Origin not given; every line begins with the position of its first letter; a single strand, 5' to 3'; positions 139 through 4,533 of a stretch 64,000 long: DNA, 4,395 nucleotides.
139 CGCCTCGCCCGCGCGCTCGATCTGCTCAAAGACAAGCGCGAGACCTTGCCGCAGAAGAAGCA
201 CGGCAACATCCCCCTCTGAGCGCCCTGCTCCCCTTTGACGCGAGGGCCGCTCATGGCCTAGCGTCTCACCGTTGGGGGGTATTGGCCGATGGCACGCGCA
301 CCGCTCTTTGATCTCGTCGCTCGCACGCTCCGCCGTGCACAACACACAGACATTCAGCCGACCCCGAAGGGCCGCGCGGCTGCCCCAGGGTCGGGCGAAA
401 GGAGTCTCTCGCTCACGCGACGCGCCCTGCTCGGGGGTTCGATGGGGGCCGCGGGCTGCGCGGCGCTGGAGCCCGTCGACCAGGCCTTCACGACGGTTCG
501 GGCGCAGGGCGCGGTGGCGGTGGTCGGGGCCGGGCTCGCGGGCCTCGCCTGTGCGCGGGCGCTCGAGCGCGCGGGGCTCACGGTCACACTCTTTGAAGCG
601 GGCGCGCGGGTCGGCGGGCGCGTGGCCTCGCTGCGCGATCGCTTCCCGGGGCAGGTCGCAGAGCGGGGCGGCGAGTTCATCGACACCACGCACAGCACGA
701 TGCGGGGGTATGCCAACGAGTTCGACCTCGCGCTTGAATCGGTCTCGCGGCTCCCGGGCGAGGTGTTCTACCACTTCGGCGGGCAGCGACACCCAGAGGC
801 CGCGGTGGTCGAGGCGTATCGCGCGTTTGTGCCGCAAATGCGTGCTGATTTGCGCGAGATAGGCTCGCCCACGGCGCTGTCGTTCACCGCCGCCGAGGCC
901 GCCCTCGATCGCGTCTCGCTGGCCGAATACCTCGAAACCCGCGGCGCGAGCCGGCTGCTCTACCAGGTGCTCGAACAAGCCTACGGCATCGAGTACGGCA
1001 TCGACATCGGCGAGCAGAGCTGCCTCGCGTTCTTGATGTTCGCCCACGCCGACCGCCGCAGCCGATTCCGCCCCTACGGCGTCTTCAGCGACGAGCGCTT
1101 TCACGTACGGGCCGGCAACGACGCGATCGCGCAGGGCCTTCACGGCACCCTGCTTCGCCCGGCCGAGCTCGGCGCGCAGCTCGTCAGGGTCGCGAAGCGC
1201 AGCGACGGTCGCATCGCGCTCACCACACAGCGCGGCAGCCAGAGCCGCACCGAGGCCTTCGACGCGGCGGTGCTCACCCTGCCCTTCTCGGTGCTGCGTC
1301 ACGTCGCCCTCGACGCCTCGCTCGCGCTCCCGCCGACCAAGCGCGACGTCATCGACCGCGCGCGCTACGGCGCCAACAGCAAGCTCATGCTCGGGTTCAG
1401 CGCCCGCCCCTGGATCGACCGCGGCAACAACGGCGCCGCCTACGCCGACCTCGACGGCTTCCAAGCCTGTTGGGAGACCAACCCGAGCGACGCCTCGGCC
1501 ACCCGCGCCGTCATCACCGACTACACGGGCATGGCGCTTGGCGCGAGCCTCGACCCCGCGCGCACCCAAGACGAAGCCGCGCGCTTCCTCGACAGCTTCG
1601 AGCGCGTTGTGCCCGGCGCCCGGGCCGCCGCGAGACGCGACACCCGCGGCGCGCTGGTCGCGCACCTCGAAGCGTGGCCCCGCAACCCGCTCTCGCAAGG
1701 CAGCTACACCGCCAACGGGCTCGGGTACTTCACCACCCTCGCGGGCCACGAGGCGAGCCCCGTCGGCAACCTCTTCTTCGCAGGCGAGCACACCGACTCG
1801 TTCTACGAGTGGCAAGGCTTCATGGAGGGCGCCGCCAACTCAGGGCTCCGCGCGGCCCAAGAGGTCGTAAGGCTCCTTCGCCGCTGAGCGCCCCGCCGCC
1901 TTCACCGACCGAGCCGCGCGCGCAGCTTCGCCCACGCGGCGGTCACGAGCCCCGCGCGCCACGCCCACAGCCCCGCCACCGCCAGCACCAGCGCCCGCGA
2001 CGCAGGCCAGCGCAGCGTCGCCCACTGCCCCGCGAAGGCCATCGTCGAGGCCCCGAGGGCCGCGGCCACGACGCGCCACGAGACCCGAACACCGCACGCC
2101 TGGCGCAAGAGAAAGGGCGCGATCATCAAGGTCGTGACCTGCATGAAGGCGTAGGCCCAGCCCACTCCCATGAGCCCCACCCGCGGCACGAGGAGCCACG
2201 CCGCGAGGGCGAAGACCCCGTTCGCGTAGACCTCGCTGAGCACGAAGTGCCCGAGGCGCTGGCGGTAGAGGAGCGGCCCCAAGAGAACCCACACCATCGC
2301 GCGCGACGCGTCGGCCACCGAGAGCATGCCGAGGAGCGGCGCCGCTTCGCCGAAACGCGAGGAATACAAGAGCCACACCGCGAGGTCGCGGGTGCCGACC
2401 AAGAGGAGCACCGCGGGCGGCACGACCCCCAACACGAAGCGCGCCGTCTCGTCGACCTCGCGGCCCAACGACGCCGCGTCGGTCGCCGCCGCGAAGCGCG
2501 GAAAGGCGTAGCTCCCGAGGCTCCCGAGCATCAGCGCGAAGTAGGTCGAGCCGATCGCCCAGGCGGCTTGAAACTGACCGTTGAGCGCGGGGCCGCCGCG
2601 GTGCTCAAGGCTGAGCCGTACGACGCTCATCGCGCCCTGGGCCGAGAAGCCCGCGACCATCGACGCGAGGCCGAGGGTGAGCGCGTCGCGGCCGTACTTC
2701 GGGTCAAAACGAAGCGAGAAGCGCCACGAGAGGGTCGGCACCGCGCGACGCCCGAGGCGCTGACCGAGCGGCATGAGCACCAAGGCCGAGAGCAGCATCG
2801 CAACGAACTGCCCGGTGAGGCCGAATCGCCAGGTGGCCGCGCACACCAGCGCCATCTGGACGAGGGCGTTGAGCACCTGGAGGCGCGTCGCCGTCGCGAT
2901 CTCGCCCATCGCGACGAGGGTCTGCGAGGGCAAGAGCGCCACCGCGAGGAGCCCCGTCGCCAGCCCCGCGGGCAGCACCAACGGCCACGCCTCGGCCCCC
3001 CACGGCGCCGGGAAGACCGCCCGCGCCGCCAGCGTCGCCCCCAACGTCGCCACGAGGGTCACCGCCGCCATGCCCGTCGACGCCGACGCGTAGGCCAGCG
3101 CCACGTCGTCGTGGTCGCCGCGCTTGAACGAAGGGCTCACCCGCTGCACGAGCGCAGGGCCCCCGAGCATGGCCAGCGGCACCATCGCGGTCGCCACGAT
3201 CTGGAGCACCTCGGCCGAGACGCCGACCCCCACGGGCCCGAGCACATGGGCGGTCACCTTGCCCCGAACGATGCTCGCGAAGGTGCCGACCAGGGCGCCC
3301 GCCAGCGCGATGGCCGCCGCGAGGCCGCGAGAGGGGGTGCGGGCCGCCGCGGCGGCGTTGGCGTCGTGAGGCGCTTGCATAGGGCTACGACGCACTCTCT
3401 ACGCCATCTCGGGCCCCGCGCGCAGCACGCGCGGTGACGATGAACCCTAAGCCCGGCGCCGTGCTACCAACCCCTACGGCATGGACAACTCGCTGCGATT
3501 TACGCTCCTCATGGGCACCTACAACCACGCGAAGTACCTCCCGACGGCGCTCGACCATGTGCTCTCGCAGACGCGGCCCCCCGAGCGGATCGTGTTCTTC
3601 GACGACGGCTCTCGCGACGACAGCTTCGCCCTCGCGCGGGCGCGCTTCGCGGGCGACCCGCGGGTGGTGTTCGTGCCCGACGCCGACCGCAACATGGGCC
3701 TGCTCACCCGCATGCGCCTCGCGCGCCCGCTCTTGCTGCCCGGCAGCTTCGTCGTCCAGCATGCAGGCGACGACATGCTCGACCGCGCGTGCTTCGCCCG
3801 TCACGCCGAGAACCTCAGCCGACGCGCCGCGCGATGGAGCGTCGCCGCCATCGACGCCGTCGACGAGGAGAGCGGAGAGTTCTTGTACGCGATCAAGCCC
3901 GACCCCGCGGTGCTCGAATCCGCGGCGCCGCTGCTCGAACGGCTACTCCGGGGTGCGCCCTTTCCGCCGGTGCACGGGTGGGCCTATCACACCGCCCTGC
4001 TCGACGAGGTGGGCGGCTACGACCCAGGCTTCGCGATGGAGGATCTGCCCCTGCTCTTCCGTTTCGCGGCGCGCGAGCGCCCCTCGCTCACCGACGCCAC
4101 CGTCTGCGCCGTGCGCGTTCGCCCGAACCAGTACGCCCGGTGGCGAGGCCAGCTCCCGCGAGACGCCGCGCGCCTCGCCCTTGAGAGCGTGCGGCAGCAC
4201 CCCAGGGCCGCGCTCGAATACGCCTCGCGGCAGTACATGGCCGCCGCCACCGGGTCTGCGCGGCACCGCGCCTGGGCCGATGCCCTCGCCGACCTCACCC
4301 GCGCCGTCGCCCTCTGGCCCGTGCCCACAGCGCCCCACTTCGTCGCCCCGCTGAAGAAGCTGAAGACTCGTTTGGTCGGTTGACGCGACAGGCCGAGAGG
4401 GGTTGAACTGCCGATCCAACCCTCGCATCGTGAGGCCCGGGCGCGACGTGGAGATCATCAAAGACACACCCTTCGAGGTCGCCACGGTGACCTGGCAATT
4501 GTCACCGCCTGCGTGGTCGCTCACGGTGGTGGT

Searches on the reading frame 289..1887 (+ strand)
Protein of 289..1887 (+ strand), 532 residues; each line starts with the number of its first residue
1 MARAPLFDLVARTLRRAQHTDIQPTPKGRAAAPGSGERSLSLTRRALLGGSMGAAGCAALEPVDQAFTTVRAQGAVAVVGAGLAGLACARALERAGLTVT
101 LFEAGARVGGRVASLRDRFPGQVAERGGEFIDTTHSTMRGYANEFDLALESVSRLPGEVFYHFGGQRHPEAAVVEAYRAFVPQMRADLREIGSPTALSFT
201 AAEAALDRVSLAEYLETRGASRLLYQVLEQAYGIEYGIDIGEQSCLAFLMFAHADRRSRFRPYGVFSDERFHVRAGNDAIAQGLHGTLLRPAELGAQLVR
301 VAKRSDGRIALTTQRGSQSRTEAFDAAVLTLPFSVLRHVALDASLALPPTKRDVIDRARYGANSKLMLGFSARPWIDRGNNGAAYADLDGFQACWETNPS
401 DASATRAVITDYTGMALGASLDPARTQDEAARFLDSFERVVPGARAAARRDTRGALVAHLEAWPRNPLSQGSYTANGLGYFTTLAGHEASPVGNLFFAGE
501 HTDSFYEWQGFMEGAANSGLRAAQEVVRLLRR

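Call 3: search_protein_families(library=pfam, proteins=[window:289-1887:+], max_evalue=0.01)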
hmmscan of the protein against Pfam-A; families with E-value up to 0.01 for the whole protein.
window:289-1887:+ (532 aa): 13 families
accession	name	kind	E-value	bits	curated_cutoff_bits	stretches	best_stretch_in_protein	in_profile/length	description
PF01593.30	Amino_oxidase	-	1.1e-50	173.6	19.8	1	83-526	1-442/443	Flavin containing amine oxidoreductase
PF13450.12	NAD_binding_8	-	7.5e-14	52.2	21.9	1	78-142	1-65/68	NAD(P)-binding Rossmann-like domain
PF01266.30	DAO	-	1.4e-06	28.5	27.9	1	76-109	2-35/353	FAD dependent oxidoreductase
PF07992.20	Pyr_redox_2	-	6.7e-06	26.2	26.1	1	76-112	3-34/291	Pyridine nucleotide-disulphide oxidoreductase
PF12831.13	FAD_oxidored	-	1.7e-05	24.8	27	1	76-114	2-40/416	FAD dependent oxidoreductase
PF00890.30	FAD_binding_2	-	0.00014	21.6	20.4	1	76-111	2-37/414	FAD binding domain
PF01946.23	Thi4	-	0.00043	20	26.2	1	74-112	18-57/235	Thi4 family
PF00070.33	Pyr_redox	-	0.00047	21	22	1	76-109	2-35/82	Pyridine nucleotide-disulphide oxidoreductase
PF05834.18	Lycopene_cycl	-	0.00099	18.7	23.4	1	76-108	2-36/380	Lycopene cyclase protein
PF13454.12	NAD_binding_9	-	0.002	18.6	21.8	0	77-115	1-43/155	FAD-NAD(P)-binding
PF03486.20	HI0933_like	-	0.002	18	50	1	76-112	3-39/244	HI0933-like protein Rossmann domain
PF01262.27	AlaDh_PNT_C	-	0.0024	17.8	23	1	68-118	21-74/214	Alanine dehydrogenase/PNT, C-terminal domain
PF01134.28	GIDA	-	0.0055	16.3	22.1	1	76-102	2-28/391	Glucose inhibited division protein A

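Call 91: find_encoding_contigs(protein=window:289-1887:+, flank=10000, max_places=2)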
Protein window:289-1887:+ (532 aa): 4 contigs read that carry it; 2 places shown.
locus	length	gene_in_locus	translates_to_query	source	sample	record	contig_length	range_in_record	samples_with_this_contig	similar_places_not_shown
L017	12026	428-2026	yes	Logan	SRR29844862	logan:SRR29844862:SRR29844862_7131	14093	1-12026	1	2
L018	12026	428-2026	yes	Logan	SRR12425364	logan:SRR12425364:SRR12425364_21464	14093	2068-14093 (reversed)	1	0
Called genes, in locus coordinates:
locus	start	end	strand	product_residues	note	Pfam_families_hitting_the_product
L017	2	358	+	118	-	?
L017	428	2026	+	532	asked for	PF01266:DAO (weak), PF01593:Amino_oxidase, PF07992:Pyr_redox_2 (weak), PF12831:FAD_oxidored (weak), PF13450:NAD_binding_8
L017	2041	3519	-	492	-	-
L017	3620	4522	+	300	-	PF00535:Glycos_transf_2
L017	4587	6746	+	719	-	PF09937:DUF2169, PF00805:Pentapeptide, PF13576:Pentapeptide_3 (faint), PF13599:Pentapeptide_4 (weak), PF00805:Pentapeptide (weak), PF25296:Decapeptide (weak), PF13599:Pentapeptide_4, PF00805:Pentapeptide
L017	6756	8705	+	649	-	-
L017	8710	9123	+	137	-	PF13665:Tox-PAAR-like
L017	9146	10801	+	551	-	PF05954:Phage_GPD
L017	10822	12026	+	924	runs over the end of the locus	-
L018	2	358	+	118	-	?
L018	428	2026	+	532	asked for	PF01266:DAO (weak), PF01593:Amino_oxidase, PF07992:Pyr_redox_2 (weak), PF12831:FAD_oxidored (weak), PF13450:NAD_binding_8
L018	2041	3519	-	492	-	-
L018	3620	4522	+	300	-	PF00535:Glycos_transf_2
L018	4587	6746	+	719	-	PF09937:DUF2169, PF00805:Pentapeptide, PF13576:Pentapeptide_3 (faint), PF13599:Pentapeptide_4 (weak), PF00805:Pentapeptide (weak), PF25296:Decapeptide (weak), PF13599:Pentapeptide_4, PF00805:Pentapeptide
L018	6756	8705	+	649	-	-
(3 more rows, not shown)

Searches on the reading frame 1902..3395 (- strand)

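Call 5: search_protein_families(library=pfam, proteins=[window:1902-3395:-], max_evalue=0.001)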
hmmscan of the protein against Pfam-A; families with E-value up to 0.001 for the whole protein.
window:1902-3395:- (497 aa): 0 families

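Call 6: search_protein_families(library=ncbifam, proteins=[window:1902-3395:-], max_evalue=0.01)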
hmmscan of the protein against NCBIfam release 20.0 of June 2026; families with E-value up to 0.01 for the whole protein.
window:1902-3395:- (497 aa): 1 family
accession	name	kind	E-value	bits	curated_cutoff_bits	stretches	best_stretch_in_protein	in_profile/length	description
NF011679.0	PRK15099.1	equivalog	1.7e-12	47.4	325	1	32-422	12-401/416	lipid III flippase WzxE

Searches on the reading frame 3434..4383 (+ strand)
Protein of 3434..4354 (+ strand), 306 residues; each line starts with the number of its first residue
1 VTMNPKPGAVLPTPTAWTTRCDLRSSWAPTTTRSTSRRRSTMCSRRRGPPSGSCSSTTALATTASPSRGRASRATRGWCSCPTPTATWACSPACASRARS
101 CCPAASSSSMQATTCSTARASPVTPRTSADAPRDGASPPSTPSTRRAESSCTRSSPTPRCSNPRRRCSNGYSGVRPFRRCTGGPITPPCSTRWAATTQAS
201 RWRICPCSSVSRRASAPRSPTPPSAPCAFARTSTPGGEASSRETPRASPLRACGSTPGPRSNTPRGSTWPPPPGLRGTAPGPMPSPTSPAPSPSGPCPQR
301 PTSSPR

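Call 3: search_protein_families(library=pfam, proteins=[window:3434-4354:+], max_evalue=0.01)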
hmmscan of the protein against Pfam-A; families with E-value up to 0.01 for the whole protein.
window:3434-4354:+ (306 aa): 0 families

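Call 5: search_protein_families(library=pfam, proteins=[window:3481-4383:+], max_evalue=0.001)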
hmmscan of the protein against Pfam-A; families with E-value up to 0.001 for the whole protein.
window:3481-4383:+ (300 aa): 1 family
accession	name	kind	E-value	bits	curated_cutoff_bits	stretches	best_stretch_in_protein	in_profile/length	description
PF00535.33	Glycos_transf_2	-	8.7e-09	36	23.3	1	10-70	3-63/168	Glycosyl transferase family 2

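Call 6: search_protein_families(library=ncbifam, proteins=[window:3481-4383:+], max_evalue=0.01)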
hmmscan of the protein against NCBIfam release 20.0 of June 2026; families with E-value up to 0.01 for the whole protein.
window:3481-4383:+ (300 aa): 4 families
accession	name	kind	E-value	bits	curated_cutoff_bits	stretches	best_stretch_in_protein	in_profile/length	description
TIGR03937.1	PgaC_IcaA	equivalog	3e-05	23.1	422.3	1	7-106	47-144/407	poly-beta-1,6-N-acetyl-D-glucosamine synthase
NF041875.1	EPS_EpsD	equivalog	0.00019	20.9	370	1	10-52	4-48/325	exopolysaccharide biosynthesis glycosyltransferase EpsD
TIGR04283.1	glyco_like_mftF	equivalog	0.0002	21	182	0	12-54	6-48/221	TIGR04283 family arsenosugar biosynthesis glycosyltransferase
NF053739.1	GlytfEpsEBac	equivalog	0.0019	17.3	450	1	8-119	4-114/265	glycosyltransferase EpsE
